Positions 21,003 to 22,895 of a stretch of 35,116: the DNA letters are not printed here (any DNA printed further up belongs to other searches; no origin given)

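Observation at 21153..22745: E2-like lipoyl + E3-binding domains fused to a complete FabH (KAS III) in place of the acyltransferase core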

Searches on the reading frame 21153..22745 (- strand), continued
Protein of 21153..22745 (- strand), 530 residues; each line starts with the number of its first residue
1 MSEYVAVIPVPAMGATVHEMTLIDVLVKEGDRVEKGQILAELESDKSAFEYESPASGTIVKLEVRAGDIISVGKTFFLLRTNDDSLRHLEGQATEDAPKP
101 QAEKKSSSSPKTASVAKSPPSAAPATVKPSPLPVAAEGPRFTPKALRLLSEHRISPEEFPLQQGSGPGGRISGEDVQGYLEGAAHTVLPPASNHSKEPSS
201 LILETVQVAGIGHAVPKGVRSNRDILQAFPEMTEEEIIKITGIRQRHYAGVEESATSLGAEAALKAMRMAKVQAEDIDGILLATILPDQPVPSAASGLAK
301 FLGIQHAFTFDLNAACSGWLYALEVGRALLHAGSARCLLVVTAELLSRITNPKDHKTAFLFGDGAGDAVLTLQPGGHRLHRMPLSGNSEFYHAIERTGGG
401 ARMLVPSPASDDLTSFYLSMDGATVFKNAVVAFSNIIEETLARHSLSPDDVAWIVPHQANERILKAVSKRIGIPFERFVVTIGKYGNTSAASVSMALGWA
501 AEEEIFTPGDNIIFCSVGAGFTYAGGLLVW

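Call 11: find_encoding_contigs(protein=P0045, flank=10000, max_places=2)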
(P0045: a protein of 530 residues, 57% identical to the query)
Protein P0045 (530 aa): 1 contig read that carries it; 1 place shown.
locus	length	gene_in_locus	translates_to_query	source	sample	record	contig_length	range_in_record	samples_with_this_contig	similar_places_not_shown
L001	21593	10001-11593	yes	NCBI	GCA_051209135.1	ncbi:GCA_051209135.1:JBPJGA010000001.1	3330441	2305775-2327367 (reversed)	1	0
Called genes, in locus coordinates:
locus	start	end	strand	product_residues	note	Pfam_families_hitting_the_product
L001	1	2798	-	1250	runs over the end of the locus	PF02018:CBM_4_9, PF07679:I-set (weak), PF13895:Ig_2 (weak), PF13927:Ig_3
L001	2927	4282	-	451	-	PF12679:ABC2_membrane_2, PF12698:ABC2_membrane_3, PF01061:ABC2_membrane, PF12730:ABC2_membrane_4 (weak), PF13346:ABC2_membrane_5 (weak)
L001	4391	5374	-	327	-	PF00005:ABC_tran, PF13304:AAA_21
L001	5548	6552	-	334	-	PF00294:PfkB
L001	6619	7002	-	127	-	PF22091:DUF6941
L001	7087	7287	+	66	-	-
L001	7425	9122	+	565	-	PF06418:CTP_synth_N, PF00117:GATase, PF07722:Peptidase_C26 (weak)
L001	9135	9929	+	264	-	PF00793:DAHP_synth_1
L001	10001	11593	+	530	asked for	PF00364:Biotin_lipoyl, PF02817:E3_binding (weak), PF00108:Thiolase_N (weak), PF08545:ACP_syn_III, PF08541:ACP_syn_III_C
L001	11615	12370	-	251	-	PF20260:PUA_4, PF04452:Methyltrans_RNA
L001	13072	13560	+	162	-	-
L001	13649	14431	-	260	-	PF04028:DUF374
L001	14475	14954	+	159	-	-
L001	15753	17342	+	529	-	PF00989:PAS (weak), PF08448:PAS_4 (weak), PF00512:HisKA (faint), PF00072:Response_reg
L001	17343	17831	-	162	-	-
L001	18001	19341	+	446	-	PF00206:Lyase_1, PF14698:ASL_C2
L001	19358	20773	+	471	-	PF07690:MFS_1 (weak)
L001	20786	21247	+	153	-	-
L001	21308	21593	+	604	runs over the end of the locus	PF02518:HATPase_c (weak), PF13589:HATPase_c_3, PF01119:DNA_mis_repair, PF08676:MutL_C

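Call 12: find_encoding_contigs(protein=P0019, flank=10000, max_places=2)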
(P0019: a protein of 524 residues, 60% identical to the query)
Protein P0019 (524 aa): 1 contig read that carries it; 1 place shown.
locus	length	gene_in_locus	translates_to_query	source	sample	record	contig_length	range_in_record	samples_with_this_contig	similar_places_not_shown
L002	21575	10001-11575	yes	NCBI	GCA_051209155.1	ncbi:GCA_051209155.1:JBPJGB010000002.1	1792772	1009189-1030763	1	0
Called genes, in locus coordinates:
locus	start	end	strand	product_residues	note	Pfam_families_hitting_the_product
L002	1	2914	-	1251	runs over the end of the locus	PF02018:CBM_4_9, PF07679:I-set (weak), PF13895:Ig_2 (weak), PF13927:Ig_3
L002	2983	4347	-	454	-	PF12679:ABC2_membrane_2, PF12698:ABC2_membrane_3, PF01061:ABC2_membrane, PF12730:ABC2_membrane_4 (weak)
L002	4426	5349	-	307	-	PF00005:ABC_tran, PF13304:AAA_21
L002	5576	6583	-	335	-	PF00294:PfkB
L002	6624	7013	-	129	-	PF22091:DUF6941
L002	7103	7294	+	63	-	-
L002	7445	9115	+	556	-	PF06418:CTP_synth_N, PF00117:GATase, PF07722:Peptidase_C26 (weak)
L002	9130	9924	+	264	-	PF00793:DAHP_synth_1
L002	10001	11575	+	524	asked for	PF00364:Biotin_lipoyl, PF02817:E3_binding (weak), PF00108:Thiolase_N, PF08545:ACP_syn_III, PF08541:ACP_syn_III_C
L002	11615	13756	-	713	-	PF00072:Response_reg, PF00512:HisKA (weak), PF02518:HATPase_c, PF00072:Response_reg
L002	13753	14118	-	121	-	PF00072:Response_reg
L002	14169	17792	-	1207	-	PF00989:PAS, PF08447:PAS_3, PF08448:PAS_4, PF13188:PAS_8, PF13426:PAS_9, PF08447:PAS_3, PF00512:HisKA, PF02518:HATPase_c, +3 more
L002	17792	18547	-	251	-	PF20260:PUA_4, PF04452:Methyltrans_RNA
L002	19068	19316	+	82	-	PF01541:GIY-YIG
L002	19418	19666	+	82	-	PF01541:GIY-YIG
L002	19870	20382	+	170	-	-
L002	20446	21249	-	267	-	PF04028:DUF374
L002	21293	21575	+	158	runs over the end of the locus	-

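Call 26: search_protein_representatives(protein=window:21153-22745:-)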
Query: 530 residues. Proteins with E-value up to 0.001 (for the whole library): 31834; up to 1e-10: 9376; up to 1e-30: 1436. The best 150 are listed.
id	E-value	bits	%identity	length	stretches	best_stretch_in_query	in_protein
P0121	1.6e-181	621.0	57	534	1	2-530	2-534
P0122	2.1e-134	465.6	64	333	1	200-530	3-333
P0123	6.5e-101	355.1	42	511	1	2-530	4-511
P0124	1.9e-85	304.1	61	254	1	203-438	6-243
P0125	1.6e-84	301.0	40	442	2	199-530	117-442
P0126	5.6e-82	292.7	62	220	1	312-530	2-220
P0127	4.3e-72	260.1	39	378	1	145-530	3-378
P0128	7.4e-70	252.7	48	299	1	2-303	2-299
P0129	3.9e-66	240.4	40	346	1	195-526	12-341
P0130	2.1e-65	238.0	70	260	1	314-474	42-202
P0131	7.6e-62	226.2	38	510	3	209-373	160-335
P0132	1.6e-59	218.6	42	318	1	207-530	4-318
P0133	4.8e-59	217.0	39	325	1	207-530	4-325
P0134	6.1e-59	216.7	40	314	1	205-530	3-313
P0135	2.2e-58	214.8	37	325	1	206-530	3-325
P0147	7.3e-55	203.2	37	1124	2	195-528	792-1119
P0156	4.7e-54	200.6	35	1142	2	209-525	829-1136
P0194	5.1e-51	190.6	36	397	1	205-530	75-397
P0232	2.3e-49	185.1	38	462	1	206-530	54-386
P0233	2.5e-49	184.9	31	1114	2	208-527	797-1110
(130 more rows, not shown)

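Call 27: search_protein_families(library=pfam, proteins=[P0123, P0125, P0127, P0131, P0147, P0156, P0233, P0122, P0232, P0194], max_evalue=0.001)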
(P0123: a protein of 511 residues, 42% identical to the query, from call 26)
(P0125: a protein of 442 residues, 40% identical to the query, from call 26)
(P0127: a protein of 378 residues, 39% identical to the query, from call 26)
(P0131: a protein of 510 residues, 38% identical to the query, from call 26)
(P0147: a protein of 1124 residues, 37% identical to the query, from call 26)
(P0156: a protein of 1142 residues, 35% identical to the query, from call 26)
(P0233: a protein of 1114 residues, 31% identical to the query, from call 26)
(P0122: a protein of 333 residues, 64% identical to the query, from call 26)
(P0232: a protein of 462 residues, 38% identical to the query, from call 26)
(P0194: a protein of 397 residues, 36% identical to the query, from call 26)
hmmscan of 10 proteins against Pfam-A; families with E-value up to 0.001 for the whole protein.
P0123 (511 aa): 8 families
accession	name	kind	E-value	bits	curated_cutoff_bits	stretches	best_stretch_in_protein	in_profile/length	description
PF08541.16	ACP_syn_III_C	-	8.2e-33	112.9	26.6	1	423-511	2-90/90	3-Oxoacyl-[acyl-carrier-protein (ACP)] synthase III C terminal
PF08545.16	ACP_syn_III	-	1.4e-26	92.6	24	1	288-351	1-64/80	3-Oxoacyl-[acyl-carrier-protein (ACP)] synthase III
PF00364.28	Biotin_lipoyl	-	1.2e-17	64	22.1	1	10-80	3-72/73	Biotin-requiring enzyme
PF02817.22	E3_binding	-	1.1e-07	32.4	23.7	1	129-164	3-35/36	e3 binding domain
PF00108.29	Thiolase_N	-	2.6e-07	30.7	26.4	1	229-332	19-123/260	Thiolase, N-terminal domain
PF00195.25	Chal_sti_synt_N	-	1.6e-06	28.2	27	1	218-352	84-225/225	Chalcone and stilbene synthases, N-terminal domain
PF13437.12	HlyD_3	-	3.4e-06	28.2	22.2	0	54-82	3-31/106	HlyD family secretion protein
PF13533.13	Biotin_lipoyl_2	-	0.0001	22.4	29.8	0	18-39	5-26/32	Biotin-lipoyl like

P0125 (442 aa): 5 families
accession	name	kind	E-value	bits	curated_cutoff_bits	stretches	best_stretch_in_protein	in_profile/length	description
PF08541.16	ACP_syn_III_C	-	3.6e-29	101.2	26.6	1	356-442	2-90/90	3-Oxoacyl-[acyl-carrier-protein (ACP)] synthase III C terminal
PF08545.16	ACP_syn_III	-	9.1e-25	86.8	24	1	229-300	2-74/80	3-Oxoacyl-[acyl-carrier-protein (ACP)] synthase III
PF00364.28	Biotin_lipoyl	-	4.2e-08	33.4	22.1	1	12-81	5-73/73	Biotin-requiring enzyme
PF00108.29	Thiolase_N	-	9.7e-08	32.1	26.4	1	170-272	20-123/260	Thiolase, N-terminal domain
PF00195.25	Chal_sti_synt_N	-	1.4e-06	28.4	27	1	139-292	69-225/225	Chalcone and stilbene synthases, N-terminal domain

P0127 (378 aa): 5 families
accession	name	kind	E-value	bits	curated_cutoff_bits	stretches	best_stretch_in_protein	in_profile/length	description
PF08541.16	ACP_syn_III_C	-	2.2e-28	98.7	26.6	1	289-378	1-90/90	3-Oxoacyl-[acyl-carrier-protein (ACP)] synthase III C terminal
PF08545.16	ACP_syn_III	-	1.7e-27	95.6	24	1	159-237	1-80/80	3-Oxoacyl-[acyl-carrier-protein (ACP)] synthase III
PF00108.29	Thiolase_N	-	1.5e-07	31.5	26.4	1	98-202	17-122/260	Thiolase, N-terminal domain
PF02817.22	E3_binding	-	7.3e-06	26.5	23.7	1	1-35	5-36/36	e3 binding domain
PF00195.25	Chal_sti_synt_N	-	2.3e-05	24.4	27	0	104-221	99-223/225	Chalcone and stilbene synthases, N-terminal domain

P0131 (510 aa): 4 families
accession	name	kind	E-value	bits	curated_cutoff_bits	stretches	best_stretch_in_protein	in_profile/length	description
PF08545.16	ACP_syn_III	-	1.9e-22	79.4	24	1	272-336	1-65/80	3-Oxoacyl-[acyl-carrier-protein (ACP)] synthase III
PF08541.16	ACP_syn_III_C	-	4.1e-19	69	26.6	1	423-510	1-90/90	3-Oxoacyl-[acyl-carrier-protein (ACP)] synthase III C terminal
PF00364.28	Biotin_lipoyl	-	1.4e-08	34.9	22.1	1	10-82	2-73/73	Biotin-requiring enzyme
PF00108.29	Thiolase_N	-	0.00023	21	26.4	1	233-309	39-116/260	Thiolase, N-terminal domain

P0147 (1124 aa): 8 families
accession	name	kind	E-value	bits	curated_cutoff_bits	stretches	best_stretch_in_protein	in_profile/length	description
PF00676.26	E1_dh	-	6.3e-55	186.7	22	1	15-309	3-299/300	Dehydrogenase E1 component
PF08541.16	ACP_syn_III_C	-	2.9e-28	98.3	26.6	1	1039-1121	8-90/90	3-Oxoacyl-[acyl-carrier-protein (ACP)] synthase III C terminal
PF02780.25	Transketolase_C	-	9.2e-25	87.4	25.9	1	541-641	5-107/124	Transketolase, C-terminal domain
PF02779.29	Transket_pyr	-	4.7e-22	78.9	27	1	343-518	3-172/174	Transketolase, pyrimidine binding domain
PF08545.16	ACP_syn_III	-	2.2e-20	72.7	24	1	907-975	1-68/80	3-Oxoacyl-[acyl-carrier-protein (ACP)] synthase III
PF00364.28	Biotin_lipoyl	-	2.9e-14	53.1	22.1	1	697-767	3-72/73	Biotin-requiring enzyme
PF00108.29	Thiolase_N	-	1.3e-05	25.2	26.4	1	837-947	8-119/260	Thiolase, N-terminal domain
PF13292.11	DXP_synthase_N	-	7.6e-05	22.6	21.2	1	119-181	116-178/274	1-deoxy-D-xylulose-5-phosphate synthase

P0156 (1142 aa): 7 families
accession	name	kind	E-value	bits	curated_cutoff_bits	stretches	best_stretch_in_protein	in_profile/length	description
PF00676.26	E1_dh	-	1.7e-55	188.5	22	1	19-317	2-299/300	Dehydrogenase E1 component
PF08541.16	ACP_syn_III_C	-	2.2e-30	105.1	26.6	1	1054-1140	3-89/90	3-Oxoacyl-[acyl-carrier-protein (ACP)] synthase III C terminal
PF02779.29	Transket_pyr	-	1.3e-24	87.2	27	1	358-534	2-173/174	Transketolase, pyrimidine binding domain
PF08545.16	ACP_syn_III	-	2.4e-21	75.8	24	1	931-994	1-64/80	3-Oxoacyl-[acyl-carrier-protein (ACP)] synthase III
PF02780.25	Transketolase_C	-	4e-21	75.7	25.9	1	552-659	5-114/124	Transketolase, C-terminal domain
PF00364.28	Biotin_lipoyl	-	2.5e-12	46.9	22.1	1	716-787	3-73/73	Biotin-requiring enzyme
PF13292.11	DXP_synthase_N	-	0.00012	21.8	21.2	1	122-185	115-178/274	1-deoxy-D-xylulose-5-phosphate synthase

P0233 (1114 aa): 8 families
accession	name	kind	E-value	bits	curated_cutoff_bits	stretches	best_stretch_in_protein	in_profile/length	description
PF00676.26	E1_dh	-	1.5e-35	123.1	22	1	11-309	2-299/300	Dehydrogenase E1 component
PF02780.25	Transketolase_C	-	9.2e-30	103.5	25.9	1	529-640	1-114/124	Transketolase, C-terminal domain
PF08541.16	ACP_syn_III_C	-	1.3e-24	86.6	26.6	1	1027-1112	2-89/90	3-Oxoacyl-[acyl-carrier-protein (ACP)] synthase III C terminal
PF02779.29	Transket_pyr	-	1.1e-19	71.2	27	1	337-511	4-173/174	Transketolase, pyrimidine binding domain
PF08545.16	ACP_syn_III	-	3.3e-18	65.8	24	1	904-971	1-68/80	3-Oxoacyl-[acyl-carrier-protein (ACP)] synthase III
PF00364.28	Biotin_lipoyl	-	1.5e-14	54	22.1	1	688-747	15-73/73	Biotin-requiring enzyme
PF13533.13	Biotin_lipoyl_2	-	1.9e-07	31.2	29.8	0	690-710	11-31/32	Biotin-lipoyl like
PF13437.12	HlyD_3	-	3.9e-05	24.8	22.2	0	719-750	2-33/106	HlyD family secretion protein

P0122 (333 aa): 4 families
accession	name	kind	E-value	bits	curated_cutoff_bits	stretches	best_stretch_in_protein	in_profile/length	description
PF08541.16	ACP_syn_III_C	-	5.8e-30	103.7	26.6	1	244-333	1-90/90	3-Oxoacyl-[acyl-carrier-protein (ACP)] synthase III C terminal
PF08545.16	ACP_syn_III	-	1.6e-23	82.8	24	1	113-183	1-72/80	3-Oxoacyl-[acyl-carrier-protein (ACP)] synthase III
PF00108.29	Thiolase_N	-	1.4e-08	34.8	26.4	1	54-157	19-123/260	Thiolase, N-terminal domain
PF00195.25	Chal_sti_synt_N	-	0.00033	20.6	27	1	26-173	71-221/225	Chalcone and stilbene synthases, N-terminal domain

P0232 (462 aa): 5 families
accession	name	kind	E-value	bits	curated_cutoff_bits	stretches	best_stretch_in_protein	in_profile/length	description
PF08541.16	ACP_syn_III_C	-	5.1e-35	120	26.6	1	297-386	1-90/90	3-Oxoacyl-[acyl-carrier-protein (ACP)] synthase III C terminal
PF08545.16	ACP_syn_III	-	4.3e-31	107.1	24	1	157-235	1-80/80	3-Oxoacyl-[acyl-carrier-protein (ACP)] synthase III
PF08392.18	FAE1_CUT1_RppA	-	1.7e-05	24.7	27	1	93-220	74-206/290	FAE1/Type III polyketide synthase-like protein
PF22691.2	Thiolase_C_1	-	9.2e-05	22.6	28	0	91-129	5-43/144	Thiolase C-terminal domain-like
PF00108.29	Thiolase_N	-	0.00074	19.4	26.4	0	86-196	7-118/260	Thiolase, N-terminal domain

P0194 (397 aa): 4 families
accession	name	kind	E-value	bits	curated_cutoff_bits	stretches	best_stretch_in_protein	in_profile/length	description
PF08541.16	ACP_syn_III_C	-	7.7e-37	125.8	26.6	1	308-397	1-90/90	3-Oxoacyl-[acyl-carrier-protein (ACP)] synthase III C terminal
PF08545.16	ACP_syn_III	-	2e-24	85.7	24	1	179-256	2-80/80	3-Oxoacyl-[acyl-carrier-protein (ACP)] synthase III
PF00108.29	Thiolase_N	-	6e-07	29.5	26.4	1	123-213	22-114/260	Thiolase, N-terminal domain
PF07451.17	SpoVAD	-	1.2e-05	24.7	22.1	1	122-207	49-129/329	Stage V sporulation protein AD (SpoVAD)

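Call 29: list_cluster_members(proteins=[P0147, P0156, P0233, P0123, P0125, P0131, P0127, P0122, P0121])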
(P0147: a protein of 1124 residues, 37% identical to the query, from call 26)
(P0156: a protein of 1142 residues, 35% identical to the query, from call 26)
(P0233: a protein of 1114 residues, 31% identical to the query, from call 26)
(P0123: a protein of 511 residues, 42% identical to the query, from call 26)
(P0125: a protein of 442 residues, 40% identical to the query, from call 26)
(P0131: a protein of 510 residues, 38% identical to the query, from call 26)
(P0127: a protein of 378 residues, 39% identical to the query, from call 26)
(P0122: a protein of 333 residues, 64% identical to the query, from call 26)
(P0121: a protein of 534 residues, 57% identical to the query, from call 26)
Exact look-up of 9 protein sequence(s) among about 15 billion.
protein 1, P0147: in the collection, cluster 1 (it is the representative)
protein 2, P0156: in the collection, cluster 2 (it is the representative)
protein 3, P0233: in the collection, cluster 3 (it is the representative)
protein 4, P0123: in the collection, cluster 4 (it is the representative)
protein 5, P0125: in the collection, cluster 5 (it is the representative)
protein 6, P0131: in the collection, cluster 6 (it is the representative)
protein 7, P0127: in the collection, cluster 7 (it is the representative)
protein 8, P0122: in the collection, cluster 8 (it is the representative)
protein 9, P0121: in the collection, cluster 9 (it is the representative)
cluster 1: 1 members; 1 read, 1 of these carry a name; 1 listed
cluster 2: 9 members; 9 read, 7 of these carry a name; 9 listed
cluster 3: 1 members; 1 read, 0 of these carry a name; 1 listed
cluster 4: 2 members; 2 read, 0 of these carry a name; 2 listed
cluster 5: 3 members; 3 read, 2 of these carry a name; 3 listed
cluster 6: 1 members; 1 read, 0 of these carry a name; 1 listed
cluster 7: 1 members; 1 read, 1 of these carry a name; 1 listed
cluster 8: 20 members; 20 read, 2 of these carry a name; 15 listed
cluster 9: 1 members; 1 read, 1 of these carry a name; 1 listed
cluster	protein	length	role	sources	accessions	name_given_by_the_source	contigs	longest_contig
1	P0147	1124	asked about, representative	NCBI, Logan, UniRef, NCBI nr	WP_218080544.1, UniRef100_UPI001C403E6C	beta-ketoacyl-ACP synthase 3 [Anthocerotibacter panamensis] | beta-ketoacyl-ACP synthase 3 n=1 Tax=Anthocerotibacter panamensis TaxID=2857077 ...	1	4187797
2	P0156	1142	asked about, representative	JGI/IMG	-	2-oxoisovalerate dehydrogenase E1 component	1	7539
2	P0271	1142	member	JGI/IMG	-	2-oxoisovalerate dehydrogenase E1 component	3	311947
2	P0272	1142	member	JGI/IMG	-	2-oxoisovalerate dehydrogenase E1 component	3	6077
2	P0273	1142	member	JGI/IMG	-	2-oxoisovalerate dehydrogenase E1 component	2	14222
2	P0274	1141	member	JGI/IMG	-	2-oxoisovalerate dehydrogenase E1 component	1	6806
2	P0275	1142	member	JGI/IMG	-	2-oxoisovalerate dehydrogenase E1 component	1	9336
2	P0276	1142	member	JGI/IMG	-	2-oxoisovalerate dehydrogenase E1 component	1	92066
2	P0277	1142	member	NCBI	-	-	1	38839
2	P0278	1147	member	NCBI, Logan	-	-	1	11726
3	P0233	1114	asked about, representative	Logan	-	-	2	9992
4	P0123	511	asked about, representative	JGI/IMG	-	-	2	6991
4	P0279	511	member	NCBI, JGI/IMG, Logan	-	-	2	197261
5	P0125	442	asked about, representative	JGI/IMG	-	3-oxoacyl-[acyl-carrier-protein] synthase-3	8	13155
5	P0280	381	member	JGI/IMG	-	3-oxoacyl-[acyl-carrier-protein] synthase-3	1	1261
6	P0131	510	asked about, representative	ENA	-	-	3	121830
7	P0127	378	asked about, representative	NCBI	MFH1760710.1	MAG: beta-ketoacyl-ACP synthase 3, partial [bacterium]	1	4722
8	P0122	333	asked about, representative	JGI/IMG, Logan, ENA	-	-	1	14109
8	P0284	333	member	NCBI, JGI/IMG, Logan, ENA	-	-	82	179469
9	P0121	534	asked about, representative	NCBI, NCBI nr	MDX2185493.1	MAG: beta-ketoacyl-ACP synthase 3 [Opitutaceae bacterium] | beta-ketoacyl-ACP synthase 3 [Opitutaceae bacterium]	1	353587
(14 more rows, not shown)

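Call 30: find_encoding_contigs(protein=P0284, flank=8000, max_places=3)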
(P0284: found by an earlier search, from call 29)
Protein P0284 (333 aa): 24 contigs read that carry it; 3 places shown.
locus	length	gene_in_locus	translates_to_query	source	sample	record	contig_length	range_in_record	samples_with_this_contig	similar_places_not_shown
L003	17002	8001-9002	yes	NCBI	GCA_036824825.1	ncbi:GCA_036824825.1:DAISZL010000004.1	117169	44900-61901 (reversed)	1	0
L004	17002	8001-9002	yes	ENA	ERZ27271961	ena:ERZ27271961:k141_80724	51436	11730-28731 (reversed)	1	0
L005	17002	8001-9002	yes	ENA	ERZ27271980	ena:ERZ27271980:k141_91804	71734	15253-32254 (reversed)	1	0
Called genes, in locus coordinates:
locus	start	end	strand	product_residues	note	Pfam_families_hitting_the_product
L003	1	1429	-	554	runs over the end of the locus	PF00682:HMGL-like, PF22615:IPMS_D2, PF08502:LeuA_dimer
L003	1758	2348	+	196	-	PF04542:Sigma70_r2, PF08281:Sigma70_r4_2, PF04545:Sigma70_r4 (weak)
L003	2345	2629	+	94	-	-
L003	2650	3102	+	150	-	-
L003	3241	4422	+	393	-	PF05496:RuvB_N (weak), PF13177:DNA_pol3_delta2, PF13604:AAA_30, PF00004:AAA, PF07728:AAA_5 (weak), PF13245:AAA_19 (weak), PF22608:DNAX_ATPase_lid, PF12169:DNA_pol3_gamma3, +2 more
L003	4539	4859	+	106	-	-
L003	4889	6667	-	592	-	PF02776:TPP_enzyme_N, PF00205:TPP_enzyme_M, PF02775:TPP_enzyme_C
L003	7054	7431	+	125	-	PF13277:YmdB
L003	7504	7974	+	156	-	PF00364:Biotin_lipoyl, PF02817:E3_binding (weak)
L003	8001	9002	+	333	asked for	PF00108:Thiolase_N, PF08545:ACP_syn_III, PF08541:ACP_syn_III_C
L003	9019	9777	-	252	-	PF20260:PUA_4, PF04452:Methyltrans_RNA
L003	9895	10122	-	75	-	-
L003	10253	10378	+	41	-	-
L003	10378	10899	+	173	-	PF20221:DUF6580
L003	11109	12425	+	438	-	PF01041:DegT_DnrJ_EryC1, PF01053:Cys_Met_Meta_PP (weak)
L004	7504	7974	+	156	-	PF00364:Biotin_lipoyl, PF02817:E3_binding (weak)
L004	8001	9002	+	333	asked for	PF00108:Thiolase_N, PF08545:ACP_syn_III, PF08541:ACP_syn_III_C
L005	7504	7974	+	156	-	PF00364:Biotin_lipoyl, PF02817:E3_binding (weak)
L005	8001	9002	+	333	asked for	PF00108:Thiolase_N, PF08545:ACP_syn_III, PF08541:ACP_syn_III_C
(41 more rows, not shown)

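Call 31: find_encoding_contigs(protein=P0147, flank=10000, max_places=2)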
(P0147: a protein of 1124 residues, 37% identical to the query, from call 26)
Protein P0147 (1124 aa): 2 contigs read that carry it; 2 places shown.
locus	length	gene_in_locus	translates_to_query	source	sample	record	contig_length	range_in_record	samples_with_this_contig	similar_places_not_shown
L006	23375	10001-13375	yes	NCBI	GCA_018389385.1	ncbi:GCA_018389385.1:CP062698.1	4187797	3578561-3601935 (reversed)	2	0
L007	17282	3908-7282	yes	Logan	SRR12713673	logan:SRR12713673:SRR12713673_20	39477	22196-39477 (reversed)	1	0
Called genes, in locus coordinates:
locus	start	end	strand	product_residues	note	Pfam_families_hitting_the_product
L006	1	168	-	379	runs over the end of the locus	PF13472:Lipase_GDSL_2 (weak), PF16822:ALGX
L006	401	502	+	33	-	-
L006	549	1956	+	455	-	PF08245:Mur_ligase_M, PF27239:FOL3_C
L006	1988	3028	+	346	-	PF04230:PS_pyruv_trans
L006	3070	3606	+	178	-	PF00156:Pribosyltran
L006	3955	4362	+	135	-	PF01609:DDE_Tnp_1 (weak)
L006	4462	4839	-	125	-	-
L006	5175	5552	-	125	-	-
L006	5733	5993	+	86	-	-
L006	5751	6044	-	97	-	-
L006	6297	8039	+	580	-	PF00664:ABC_membrane, PF00005:ABC_tran, PF02463:SMC_N (faint)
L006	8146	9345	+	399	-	PF04551:GcpE, PF26540:GcpE_C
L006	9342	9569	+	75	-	PF13510:Fer2_4 (weak), PF00111:Fer2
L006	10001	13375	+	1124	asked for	PF00676:E1_dh, PF02779:Transket_pyr, PF02780:Transketolase_C, PF00364:Biotin_lipoyl, PF00108:Thiolase_N (faint), PF08545:ACP_syn_III, PF08541:ACP_syn_III_C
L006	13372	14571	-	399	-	PF02595:Gly_kinase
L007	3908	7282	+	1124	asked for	PF00676:E1_dh, PF02779:Transket_pyr, PF02780:Transketolase_C, PF00364:Biotin_lipoyl, PF00108:Thiolase_N (faint), PF08545:ACP_syn_III, PF08541:ACP_syn_III_C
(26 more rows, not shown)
